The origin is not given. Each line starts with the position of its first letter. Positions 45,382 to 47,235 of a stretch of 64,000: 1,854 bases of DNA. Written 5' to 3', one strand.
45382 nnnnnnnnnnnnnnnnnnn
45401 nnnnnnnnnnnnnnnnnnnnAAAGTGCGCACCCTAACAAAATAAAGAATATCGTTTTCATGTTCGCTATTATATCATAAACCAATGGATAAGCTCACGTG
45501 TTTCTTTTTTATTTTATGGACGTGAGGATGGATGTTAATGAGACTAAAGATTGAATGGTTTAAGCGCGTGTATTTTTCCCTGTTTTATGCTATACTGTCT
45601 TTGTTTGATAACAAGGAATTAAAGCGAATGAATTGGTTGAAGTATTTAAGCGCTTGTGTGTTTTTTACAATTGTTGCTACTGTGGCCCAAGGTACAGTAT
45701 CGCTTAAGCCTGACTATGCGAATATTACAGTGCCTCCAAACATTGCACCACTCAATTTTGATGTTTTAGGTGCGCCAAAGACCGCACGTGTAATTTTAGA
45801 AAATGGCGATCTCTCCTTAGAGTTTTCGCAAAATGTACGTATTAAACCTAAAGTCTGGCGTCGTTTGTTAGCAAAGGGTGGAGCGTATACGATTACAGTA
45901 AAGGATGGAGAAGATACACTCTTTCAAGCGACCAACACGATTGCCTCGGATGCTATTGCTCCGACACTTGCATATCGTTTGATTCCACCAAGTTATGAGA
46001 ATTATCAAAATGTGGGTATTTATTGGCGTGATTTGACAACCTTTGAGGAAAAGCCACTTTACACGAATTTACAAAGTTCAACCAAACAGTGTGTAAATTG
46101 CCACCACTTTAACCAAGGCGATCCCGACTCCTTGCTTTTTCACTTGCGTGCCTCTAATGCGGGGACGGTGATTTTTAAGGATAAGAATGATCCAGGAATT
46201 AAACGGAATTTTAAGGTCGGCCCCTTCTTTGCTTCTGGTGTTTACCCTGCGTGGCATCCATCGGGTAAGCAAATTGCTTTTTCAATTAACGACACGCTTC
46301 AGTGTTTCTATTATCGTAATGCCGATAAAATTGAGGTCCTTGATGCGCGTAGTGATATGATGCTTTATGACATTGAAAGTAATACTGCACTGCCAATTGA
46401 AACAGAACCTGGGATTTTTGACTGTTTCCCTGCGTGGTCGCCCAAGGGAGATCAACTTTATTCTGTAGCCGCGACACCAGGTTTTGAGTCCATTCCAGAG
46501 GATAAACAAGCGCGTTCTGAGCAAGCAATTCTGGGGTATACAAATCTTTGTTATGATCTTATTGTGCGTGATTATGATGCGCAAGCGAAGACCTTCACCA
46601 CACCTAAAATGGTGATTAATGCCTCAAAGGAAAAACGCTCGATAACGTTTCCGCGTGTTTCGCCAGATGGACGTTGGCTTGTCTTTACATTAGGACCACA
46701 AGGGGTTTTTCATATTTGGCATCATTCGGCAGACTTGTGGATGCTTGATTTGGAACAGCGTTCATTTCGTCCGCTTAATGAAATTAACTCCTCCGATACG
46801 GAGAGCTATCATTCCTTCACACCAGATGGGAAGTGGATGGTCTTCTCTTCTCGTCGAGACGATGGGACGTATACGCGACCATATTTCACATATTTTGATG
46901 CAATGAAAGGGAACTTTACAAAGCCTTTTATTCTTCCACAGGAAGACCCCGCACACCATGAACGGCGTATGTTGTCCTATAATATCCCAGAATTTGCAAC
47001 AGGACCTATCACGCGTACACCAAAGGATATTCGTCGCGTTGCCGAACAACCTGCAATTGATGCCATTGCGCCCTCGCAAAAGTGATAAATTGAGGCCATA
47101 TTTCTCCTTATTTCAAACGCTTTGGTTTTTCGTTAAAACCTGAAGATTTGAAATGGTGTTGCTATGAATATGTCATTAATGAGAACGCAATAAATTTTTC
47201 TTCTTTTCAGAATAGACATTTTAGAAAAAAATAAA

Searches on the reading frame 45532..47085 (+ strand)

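Call 13: search_protein_families(library=pfam, proteins=[window:45532-47085:+], max_evalue=0.001)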
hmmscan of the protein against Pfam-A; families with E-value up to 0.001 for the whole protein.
window:45532-47085:+ (517 aa): 2 families
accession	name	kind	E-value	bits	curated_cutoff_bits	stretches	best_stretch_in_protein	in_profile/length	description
PF07676.18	PD40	-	9.4e-18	64.1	20.9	2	418-447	5-34/38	WD40-like Beta Propeller Repeat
PF00930.27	DPPIV_N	-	0.00076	18.7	22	0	396-440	17-61/354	Dipeptidyl peptidase IV (DPP IV) N-terminal region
